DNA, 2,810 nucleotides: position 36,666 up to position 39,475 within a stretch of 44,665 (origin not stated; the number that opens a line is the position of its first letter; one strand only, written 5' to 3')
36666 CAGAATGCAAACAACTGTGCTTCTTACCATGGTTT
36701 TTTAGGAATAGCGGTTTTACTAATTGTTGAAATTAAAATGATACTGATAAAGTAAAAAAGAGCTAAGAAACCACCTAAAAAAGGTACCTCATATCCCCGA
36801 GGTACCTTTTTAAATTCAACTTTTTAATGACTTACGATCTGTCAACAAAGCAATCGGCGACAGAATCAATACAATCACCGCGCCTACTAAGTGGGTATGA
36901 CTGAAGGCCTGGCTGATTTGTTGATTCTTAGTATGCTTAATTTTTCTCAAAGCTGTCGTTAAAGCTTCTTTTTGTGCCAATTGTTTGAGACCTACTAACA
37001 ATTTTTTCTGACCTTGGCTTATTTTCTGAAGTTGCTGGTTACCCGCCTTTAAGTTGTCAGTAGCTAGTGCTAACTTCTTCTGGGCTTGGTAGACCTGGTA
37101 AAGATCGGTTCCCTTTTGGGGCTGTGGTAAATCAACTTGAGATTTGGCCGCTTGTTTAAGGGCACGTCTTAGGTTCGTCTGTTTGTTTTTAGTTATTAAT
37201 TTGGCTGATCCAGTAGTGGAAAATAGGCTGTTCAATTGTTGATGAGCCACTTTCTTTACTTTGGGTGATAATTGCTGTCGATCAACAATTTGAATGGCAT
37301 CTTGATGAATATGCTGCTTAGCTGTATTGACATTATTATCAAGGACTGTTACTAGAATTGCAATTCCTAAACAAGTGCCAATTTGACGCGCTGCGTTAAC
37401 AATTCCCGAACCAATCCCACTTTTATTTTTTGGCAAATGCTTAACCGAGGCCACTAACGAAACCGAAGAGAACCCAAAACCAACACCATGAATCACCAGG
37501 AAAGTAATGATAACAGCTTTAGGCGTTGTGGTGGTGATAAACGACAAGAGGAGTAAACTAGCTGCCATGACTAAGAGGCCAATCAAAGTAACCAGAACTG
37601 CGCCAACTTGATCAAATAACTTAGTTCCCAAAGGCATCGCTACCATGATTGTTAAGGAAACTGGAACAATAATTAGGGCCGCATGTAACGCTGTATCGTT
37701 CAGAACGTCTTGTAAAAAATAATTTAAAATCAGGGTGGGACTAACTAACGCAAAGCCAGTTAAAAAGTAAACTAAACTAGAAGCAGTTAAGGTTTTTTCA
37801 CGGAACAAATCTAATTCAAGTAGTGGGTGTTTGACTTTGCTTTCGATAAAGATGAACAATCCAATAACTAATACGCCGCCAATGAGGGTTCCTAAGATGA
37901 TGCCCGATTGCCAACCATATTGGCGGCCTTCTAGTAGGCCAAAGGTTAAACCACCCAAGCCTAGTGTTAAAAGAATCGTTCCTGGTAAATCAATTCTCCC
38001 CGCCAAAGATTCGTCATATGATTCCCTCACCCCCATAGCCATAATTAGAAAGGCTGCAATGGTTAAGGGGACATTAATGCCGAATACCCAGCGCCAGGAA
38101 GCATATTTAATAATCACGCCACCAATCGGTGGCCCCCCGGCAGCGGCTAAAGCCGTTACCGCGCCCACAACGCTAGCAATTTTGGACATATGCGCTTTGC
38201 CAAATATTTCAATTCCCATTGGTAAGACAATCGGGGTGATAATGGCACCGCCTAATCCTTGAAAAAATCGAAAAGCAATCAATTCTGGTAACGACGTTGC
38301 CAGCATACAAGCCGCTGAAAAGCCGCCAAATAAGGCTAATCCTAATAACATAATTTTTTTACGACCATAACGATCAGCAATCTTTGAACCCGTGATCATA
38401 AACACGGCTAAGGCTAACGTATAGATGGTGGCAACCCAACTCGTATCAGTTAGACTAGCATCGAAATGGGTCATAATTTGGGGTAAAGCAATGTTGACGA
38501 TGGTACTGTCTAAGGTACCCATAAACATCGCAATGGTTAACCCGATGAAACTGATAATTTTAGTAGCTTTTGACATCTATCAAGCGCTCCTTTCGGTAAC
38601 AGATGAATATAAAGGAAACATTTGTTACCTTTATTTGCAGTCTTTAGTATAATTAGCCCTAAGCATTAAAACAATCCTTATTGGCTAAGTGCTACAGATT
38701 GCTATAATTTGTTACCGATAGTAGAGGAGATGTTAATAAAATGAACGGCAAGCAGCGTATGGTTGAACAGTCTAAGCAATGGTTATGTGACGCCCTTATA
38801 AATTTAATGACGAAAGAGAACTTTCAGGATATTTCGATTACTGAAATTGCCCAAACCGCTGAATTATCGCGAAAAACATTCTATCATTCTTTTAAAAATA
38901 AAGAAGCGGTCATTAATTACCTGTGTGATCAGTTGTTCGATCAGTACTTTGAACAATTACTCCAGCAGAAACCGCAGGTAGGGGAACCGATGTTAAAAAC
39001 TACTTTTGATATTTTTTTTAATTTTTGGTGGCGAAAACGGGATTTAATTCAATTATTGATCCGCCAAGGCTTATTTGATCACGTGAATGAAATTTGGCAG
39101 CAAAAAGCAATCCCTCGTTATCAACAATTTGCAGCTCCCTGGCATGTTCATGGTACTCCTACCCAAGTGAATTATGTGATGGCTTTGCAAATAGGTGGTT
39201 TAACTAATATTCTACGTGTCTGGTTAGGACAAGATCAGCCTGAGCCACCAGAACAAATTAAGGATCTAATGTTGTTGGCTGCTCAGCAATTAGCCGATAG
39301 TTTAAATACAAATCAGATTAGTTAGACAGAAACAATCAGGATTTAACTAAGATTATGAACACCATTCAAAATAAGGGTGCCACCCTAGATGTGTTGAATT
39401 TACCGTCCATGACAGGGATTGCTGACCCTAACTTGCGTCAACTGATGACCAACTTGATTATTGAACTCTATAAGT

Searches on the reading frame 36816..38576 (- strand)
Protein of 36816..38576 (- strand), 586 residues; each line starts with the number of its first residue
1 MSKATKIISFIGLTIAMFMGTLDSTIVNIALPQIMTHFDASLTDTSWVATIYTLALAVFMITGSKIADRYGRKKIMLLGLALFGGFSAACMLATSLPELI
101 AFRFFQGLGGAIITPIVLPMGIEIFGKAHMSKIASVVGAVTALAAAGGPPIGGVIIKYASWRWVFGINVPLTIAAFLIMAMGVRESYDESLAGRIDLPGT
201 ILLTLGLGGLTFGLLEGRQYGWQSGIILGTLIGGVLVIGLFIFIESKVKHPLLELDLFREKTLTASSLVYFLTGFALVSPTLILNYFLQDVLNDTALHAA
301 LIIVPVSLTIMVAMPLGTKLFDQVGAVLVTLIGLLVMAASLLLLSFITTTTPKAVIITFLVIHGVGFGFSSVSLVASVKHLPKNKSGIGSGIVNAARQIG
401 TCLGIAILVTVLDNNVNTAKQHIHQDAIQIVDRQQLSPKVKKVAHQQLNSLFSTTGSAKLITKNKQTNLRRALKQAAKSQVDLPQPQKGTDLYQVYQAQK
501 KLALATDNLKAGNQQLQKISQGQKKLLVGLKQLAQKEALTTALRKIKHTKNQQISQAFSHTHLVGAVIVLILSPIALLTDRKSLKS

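Call 63: search_protein_families(library=ncbifam, proteins=[window:36816-38576:-], max_evalue=0.00001)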
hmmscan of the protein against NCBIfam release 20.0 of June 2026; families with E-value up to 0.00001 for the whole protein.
window:36816-38576:- (586 aa): 47 families (the best 25 are shown)
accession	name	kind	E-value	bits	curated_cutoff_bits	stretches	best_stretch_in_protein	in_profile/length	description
TIGR00711.1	efflux_EmrB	subfamily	1.9e-78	264.4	230.2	1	8-465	2-455/485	DHA2 family efflux MFS transporter permease subunit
NF000025.1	MFS_efflux_tcmA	exception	1.2e-49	169.5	999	1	12-416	30-435/538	tetracenomycin C efflux MFS transporter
NF012180.1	tet_MFS_43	exception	1.9e-47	162.4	999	1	6-413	19-428/484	tetracycline efflux MFS transporter Tet(43)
NF000089.1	qac_MFS_AB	exception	2.3e-45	155.3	900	1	6-410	17-423/514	QacA/B family quaternary ammonium compound efflux MFS transporter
NF011571.1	PRK14995.1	subfamily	5.2e-40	137.6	701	1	19-414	17-413/493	SmvA family efflux MFS transporter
NF000391.1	EmrB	exception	1e-38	133.3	925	1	6-425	9-431/501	multidrug efflux MFS transporter permease subunit EmrB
NF000095.1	tet_MFS_OtrB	exception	1.5e-38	132.7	999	1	9-412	27-437/563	oxytetracycline resistance efflux MFS transporter OtrB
NF000031.1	MFS_efflux_LmrA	exception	5e-38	131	850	1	8-411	31-436/484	lincomycin efflux MFS transporter Lmr(A)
NF033896.2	MFS_LfrA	equivalog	2.1e-36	125.6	825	1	12-413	24-425/504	efflux MFS transporter LfrA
NF007799.0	PRK10504.1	subfamily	1.3e-35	123.2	426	1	14-414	16-415/471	multidrug transporter subunit MdtD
NF000060.1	MFS_efflux_LmrB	exception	1.3e-35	123.1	800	1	10-428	19-439/479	lincomycin efflux MFS transporter Lmr(B)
NF000009.1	tet_MFS_Tcr3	exception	4.3e-35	121.2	1000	1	7-413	30-443/512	tetracycline efflux MFS transporter Tcr3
NF040895.2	MFS_effux_SdrM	equivalog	2.7e-31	109.2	550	1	6-426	4-418/441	multidrug efflux MFS transporter SdrM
NF012169.0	qepA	equivalog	5.4e-31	107.8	1075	1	10-411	20-421/511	fluoroquinolone efflux MFS transporter QepA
NF012185.0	tet_MFS_L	exception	1.4e-27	96.8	925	1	10-413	16-409/457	tetracycline efflux MFS transporter Tet(L)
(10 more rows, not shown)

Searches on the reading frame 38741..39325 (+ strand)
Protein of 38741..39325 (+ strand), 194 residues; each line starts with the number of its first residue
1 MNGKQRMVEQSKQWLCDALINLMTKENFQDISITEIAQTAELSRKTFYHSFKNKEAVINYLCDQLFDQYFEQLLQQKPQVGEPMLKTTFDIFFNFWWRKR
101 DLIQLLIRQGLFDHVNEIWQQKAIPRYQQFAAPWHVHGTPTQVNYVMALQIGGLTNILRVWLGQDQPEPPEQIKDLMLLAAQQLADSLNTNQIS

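Call 63: search_protein_families(library=ncbifam, proteins=[window:38741-39325:+], max_evalue=0.00001)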
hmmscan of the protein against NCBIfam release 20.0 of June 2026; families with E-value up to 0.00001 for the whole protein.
window:38741-39325:+ (194 aa): 8 families
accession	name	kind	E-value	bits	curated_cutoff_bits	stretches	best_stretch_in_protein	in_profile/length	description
NF058643.1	TranRegCurRPseudo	equivalog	4.5e-09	36.2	300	1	9-96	6-89/193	TetR family transcriptional repressor CurR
TIGR02366.1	DHAK_reg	equivalog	1.1e-08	35.3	129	1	12-70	5-63/176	dihydroxyacetone kinase transcriptional activator DhaS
NF051852.1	efflux_TF_MtrR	exception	2.6e-07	30.7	280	1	10-81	10-81/205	multidrug efflux system transcriptional repressor MtrR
TIGR03968.1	mycofact_TetR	equivalog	7e-07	29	224.9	1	7-78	6-77/190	mycofactocin system transcriptional regulator MftR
TIGR03384.1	betaine_BetI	equivalog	9.7e-07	28.6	201.3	1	4-83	2-81/189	choline-binding transcriptional repressor BetI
NF051457.1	acryl_TF_AcuR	equivalog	1e-06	28.2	247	1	5-76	12-82/204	acrylate utilization transcriptional regulator AcuR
NF001978.0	PRK00767.1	equivalog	1.3e-06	28.3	118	1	6-79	5-78/197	transcriptional regulator BetI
NF037937.1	septum_RefZ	equivalog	1.5e-06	28.2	180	1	12-107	1-100/195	forespore capture DNA-binding protein RefZ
